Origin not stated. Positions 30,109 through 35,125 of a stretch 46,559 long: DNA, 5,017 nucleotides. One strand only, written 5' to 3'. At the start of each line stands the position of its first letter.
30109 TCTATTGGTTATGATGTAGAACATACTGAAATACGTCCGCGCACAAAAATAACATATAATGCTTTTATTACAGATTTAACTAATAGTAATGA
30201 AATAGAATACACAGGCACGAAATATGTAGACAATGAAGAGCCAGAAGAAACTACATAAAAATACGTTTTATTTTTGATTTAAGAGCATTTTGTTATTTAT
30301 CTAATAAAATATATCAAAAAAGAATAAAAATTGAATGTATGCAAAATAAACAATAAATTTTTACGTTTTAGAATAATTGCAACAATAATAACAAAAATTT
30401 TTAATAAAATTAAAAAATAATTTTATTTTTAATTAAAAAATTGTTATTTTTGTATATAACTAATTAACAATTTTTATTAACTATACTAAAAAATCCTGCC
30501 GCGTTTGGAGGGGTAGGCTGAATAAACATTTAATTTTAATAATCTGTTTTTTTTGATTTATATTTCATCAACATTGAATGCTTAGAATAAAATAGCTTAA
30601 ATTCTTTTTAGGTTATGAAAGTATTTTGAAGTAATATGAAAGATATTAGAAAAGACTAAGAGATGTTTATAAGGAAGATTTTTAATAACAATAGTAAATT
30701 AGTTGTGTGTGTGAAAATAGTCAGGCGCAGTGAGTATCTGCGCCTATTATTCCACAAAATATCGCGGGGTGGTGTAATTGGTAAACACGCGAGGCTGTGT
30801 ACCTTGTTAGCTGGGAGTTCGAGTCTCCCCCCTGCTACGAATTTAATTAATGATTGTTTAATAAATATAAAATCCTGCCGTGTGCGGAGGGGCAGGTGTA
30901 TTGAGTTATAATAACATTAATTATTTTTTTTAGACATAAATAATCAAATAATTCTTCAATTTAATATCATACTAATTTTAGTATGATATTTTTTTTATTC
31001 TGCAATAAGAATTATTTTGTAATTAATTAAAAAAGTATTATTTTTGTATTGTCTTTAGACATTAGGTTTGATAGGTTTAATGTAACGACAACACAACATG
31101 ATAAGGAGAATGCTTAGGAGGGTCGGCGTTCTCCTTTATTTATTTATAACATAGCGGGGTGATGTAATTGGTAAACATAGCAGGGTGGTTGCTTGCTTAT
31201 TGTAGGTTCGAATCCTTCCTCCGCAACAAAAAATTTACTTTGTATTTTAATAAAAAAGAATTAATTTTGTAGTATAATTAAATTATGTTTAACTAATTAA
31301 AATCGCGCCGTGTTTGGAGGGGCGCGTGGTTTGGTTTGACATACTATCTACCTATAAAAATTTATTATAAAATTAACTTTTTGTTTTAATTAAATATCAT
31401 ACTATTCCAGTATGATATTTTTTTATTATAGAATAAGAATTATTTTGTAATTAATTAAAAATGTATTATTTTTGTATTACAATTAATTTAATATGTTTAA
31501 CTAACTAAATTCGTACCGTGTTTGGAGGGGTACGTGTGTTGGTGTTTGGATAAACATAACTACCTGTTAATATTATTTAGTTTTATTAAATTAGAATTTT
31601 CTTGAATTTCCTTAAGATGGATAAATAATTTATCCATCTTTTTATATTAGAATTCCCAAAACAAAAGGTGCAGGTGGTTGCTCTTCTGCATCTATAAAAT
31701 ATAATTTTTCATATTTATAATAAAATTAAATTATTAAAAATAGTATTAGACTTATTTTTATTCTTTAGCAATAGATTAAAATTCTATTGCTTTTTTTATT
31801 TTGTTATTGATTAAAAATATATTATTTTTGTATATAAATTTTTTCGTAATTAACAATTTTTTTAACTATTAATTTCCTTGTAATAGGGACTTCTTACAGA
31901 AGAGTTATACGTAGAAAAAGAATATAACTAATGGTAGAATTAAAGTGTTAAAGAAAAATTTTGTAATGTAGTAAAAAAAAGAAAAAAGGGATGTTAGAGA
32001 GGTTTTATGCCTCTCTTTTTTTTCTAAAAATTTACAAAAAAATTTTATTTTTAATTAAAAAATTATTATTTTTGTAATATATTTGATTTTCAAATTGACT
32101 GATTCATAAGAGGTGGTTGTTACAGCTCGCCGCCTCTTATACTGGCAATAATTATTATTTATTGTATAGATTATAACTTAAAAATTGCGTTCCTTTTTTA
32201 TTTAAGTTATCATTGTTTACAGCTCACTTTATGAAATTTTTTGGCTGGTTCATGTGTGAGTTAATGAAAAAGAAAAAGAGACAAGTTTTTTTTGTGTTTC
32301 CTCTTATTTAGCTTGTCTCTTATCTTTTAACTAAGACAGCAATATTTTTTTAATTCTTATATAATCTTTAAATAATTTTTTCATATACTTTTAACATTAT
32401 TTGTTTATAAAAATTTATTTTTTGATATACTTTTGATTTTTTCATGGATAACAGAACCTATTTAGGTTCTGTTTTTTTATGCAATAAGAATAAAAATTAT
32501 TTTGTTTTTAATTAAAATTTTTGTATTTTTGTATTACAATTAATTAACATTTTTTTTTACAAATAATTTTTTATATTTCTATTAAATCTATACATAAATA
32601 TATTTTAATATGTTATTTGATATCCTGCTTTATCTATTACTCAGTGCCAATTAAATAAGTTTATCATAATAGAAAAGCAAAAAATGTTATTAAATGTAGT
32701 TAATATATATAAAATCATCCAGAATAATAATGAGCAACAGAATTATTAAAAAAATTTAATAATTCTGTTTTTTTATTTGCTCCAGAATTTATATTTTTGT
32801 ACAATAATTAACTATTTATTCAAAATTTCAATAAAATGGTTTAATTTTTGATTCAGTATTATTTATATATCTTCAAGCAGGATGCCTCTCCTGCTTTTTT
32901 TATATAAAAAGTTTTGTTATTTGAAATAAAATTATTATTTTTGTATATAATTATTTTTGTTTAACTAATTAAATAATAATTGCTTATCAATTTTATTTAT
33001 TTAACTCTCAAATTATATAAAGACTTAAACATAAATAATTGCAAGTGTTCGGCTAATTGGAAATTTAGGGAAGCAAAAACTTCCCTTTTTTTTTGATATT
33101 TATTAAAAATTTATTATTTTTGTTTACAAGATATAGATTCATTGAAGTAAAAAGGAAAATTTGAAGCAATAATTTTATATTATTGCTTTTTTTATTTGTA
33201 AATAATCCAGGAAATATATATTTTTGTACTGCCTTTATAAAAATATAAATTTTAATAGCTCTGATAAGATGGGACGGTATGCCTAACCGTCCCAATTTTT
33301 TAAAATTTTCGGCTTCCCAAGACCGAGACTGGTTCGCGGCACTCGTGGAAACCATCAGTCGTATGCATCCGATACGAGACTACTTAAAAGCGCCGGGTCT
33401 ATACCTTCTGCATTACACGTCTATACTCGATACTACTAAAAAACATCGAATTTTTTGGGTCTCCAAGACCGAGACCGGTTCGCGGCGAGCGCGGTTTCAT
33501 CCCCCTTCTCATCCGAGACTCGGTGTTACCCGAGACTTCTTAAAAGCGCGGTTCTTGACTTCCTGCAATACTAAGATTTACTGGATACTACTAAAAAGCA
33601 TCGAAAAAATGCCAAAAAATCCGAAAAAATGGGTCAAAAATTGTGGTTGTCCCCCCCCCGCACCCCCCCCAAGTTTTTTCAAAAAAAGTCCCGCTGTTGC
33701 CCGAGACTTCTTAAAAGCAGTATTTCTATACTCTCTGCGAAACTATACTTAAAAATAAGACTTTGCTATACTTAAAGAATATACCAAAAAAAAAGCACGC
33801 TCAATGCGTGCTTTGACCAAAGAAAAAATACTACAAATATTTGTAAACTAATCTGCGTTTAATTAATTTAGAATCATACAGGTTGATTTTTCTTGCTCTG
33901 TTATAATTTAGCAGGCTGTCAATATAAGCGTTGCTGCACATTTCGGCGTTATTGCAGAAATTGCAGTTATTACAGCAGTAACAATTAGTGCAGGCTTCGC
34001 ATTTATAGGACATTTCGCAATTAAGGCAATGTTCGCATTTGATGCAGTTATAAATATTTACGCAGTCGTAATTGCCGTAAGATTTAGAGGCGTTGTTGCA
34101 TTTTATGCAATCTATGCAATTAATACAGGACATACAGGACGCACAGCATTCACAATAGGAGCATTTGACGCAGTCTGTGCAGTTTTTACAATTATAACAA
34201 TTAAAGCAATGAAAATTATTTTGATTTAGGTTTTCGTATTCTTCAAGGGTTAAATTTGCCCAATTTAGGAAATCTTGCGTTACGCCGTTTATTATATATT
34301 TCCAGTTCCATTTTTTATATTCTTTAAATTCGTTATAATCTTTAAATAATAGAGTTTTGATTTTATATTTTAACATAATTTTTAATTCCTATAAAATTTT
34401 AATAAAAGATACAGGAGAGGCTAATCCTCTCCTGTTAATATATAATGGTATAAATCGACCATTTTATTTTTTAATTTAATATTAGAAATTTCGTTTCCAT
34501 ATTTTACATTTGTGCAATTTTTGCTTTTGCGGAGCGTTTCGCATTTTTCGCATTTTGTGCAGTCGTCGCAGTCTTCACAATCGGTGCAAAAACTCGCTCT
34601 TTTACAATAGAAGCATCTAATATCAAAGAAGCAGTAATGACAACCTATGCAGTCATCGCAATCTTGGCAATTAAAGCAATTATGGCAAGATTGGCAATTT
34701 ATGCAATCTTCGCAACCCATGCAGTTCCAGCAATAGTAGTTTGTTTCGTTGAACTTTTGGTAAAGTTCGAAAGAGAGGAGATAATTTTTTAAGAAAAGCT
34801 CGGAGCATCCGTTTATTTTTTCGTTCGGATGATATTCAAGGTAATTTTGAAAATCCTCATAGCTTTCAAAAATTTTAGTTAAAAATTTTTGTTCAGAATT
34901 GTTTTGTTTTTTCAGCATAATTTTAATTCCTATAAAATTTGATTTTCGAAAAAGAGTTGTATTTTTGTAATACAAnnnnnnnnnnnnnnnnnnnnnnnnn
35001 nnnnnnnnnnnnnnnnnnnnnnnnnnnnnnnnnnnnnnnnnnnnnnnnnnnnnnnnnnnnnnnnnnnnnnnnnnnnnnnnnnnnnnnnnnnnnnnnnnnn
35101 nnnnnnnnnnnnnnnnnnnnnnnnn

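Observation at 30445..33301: Tandem array of about twelve ORF-free promoter-to-terminator mini-cassettes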

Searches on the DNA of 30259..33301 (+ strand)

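Call 6: search_dna_similar(query=window:30259-33301:+, collection=phages, mode=distant, max_rows=30)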
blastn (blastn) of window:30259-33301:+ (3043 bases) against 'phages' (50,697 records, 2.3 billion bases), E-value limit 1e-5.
No match.
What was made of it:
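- Tried and rejected: Cultured-phage homology: no DNA match (call 6).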

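Call 88: build_rna_model(alignment_id=A3, structure=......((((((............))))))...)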
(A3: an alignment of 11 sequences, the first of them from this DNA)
Model R1 built from alignment A3 (11 sequences, 33 columns); structure: as given.
model positions 32; base pairs 6; branch points 0; effective number of sequences 11; information 1.358 bits per position. Calibrated on 0.2 Mb of random sequence (short: E-values are rough).
structure used (alignment columns):
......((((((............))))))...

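Call 89: search_with_rna_model(model_id=R1, sources=[window, L005, L006, L009, L011, L012, L127, L129, L030, L034, L056, L058, L063, L099, L107, L143, L142, L139], max_evalue=1)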
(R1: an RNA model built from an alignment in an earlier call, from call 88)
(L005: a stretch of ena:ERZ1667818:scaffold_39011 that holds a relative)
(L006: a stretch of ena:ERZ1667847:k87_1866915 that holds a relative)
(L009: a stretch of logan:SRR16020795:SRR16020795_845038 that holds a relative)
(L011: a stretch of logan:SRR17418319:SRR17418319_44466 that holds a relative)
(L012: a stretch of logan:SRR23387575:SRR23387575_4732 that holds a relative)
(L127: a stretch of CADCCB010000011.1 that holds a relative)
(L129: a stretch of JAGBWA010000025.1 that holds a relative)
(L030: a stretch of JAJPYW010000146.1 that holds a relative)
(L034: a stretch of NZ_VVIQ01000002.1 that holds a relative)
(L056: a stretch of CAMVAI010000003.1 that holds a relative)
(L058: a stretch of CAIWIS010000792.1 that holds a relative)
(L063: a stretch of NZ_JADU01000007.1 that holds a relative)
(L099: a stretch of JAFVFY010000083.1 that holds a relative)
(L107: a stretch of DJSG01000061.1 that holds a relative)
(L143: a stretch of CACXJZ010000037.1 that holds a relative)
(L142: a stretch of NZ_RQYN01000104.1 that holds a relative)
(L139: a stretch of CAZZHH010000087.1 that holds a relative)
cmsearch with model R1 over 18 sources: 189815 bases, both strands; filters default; matches with E-value up to 1: 18.
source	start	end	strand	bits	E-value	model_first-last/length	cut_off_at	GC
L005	11071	11103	+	52.4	2.1e-15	1-32/32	no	0.55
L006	11071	11103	+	52.4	2.1e-15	1-32/32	no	0.55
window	31298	31329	+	51.7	3.8e-15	1-32/32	no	0.62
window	30868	30899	+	50.7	8.9e-15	1-32/32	no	0.59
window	31506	31537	+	49.7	2e-14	1-32/32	no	0.47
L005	11657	11688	+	49.7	2e-14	1-32/32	no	0.47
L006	11667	11698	+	49.7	2e-14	1-32/32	no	0.47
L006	11476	11508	+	49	3.6e-14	1-32/32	no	0.55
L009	1055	1087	+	48.7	4.5e-14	1-32/32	no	0.52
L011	15297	15329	+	48.3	6.5e-14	1-32/32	no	0.58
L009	1161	1192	+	46.8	2.2e-13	1-32/32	no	0.5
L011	14903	14934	+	43.7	2.9e-12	1-32/32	no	0.5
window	30489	30520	+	42.9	5.6e-12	1-32/32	no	0.56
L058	2104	2123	-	13.3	0.28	1-32/32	no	0.45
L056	5415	5442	-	13.2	0.31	1-32/32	no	0.54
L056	5358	5385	-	13.2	0.31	1-32/32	no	0.54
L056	7921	7948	-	13.2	0.31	1-32/32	no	0.54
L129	4722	4769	+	13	0.37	1-32/32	no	0.4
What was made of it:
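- On CRISPR array, mini-array or solitary repeat unit (Racr): The hairpin model does not hit them (call 89).
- Closest known: Racr / solitary repeat units. Different: There is no full-length repeat similarity, the fold differs, and the covariance model does not match the repeats (call 89).
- The hairpin covariance model does not hit the repeats (call 89).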

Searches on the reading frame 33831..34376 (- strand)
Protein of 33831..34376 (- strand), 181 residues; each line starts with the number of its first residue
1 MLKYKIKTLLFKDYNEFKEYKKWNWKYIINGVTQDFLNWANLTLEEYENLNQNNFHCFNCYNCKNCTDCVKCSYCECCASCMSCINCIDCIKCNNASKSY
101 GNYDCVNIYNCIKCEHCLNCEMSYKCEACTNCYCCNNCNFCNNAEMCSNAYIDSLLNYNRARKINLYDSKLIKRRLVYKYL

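Call 11: search_protein_families(library=phrogs, proteins=[window:33831-34376:-], max_evalue=0.001)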
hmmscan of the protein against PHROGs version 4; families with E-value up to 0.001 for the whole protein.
window:33831-34376:- (181 aa): 1 family
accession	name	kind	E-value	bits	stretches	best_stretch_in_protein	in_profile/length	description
phrog_15341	-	unknown function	4.5e-10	40.4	1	53-151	41-147/276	-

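Call 41: find_homologous_proteins(query=window:33831-34376:-)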
Query window:33831-34376:-: 12 candidates shared short words with the query, none scored E <= 0.001.
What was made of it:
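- Tried and rejected: A homologue search with the downstream 181-aa protein returned nothing (call 41).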

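Call 57: search_protein_families(library=pfam, proteins=[window:33831-34376:-], max_evalue=0.01)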
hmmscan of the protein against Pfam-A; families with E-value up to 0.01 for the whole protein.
window:33831-34376:- (181 aa): 0 families

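Call 78: find_encoding_contigs(protein=window:33831-34376:-, flank=6000, max_places=10)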
Protein window:33831-34376:- (181 aa): 10 contigs read that carry it; 6 places shown.
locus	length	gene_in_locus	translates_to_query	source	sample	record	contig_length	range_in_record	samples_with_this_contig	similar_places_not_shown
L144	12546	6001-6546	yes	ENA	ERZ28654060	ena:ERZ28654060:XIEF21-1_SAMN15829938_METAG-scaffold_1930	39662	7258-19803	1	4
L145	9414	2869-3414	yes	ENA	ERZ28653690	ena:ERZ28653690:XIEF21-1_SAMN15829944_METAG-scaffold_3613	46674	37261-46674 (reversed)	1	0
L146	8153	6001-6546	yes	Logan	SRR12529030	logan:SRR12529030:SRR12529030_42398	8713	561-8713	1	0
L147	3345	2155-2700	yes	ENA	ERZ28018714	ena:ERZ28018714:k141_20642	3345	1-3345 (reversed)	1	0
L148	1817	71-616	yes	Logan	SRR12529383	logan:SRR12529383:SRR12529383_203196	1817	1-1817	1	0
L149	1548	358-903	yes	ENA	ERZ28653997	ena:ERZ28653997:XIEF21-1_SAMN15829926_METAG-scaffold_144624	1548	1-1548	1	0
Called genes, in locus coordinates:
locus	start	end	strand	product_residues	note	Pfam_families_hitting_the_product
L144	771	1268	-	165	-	PF01832:Glucosaminidase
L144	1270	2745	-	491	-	-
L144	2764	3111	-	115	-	-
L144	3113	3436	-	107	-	-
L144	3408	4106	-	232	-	-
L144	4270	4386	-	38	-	-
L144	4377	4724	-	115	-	-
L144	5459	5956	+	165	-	-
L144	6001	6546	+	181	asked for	-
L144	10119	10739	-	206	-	-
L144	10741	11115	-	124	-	-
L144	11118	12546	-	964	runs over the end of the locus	-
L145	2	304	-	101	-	?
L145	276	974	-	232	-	-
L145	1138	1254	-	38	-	-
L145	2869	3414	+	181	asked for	-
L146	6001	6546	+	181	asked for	-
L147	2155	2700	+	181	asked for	-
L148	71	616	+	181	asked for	-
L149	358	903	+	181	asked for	-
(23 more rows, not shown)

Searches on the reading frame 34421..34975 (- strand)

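Call 11: search_protein_families(library=phrogs, proteins=[window:34421-34975:-], max_evalue=0.001)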
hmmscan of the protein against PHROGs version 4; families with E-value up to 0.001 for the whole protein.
window:34421-34975:- (184 aa): 1 family
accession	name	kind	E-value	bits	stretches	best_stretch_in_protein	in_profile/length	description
phrog_15341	-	unknown function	1.2e-11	45.5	1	81-168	44-141/276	-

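Call 57: search_protein_families(library=pfam, proteins=[window:34421-34975:-], max_evalue=0.01)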
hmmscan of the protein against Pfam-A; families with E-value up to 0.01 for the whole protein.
window:34421-34975:- (184 aa): 0 families
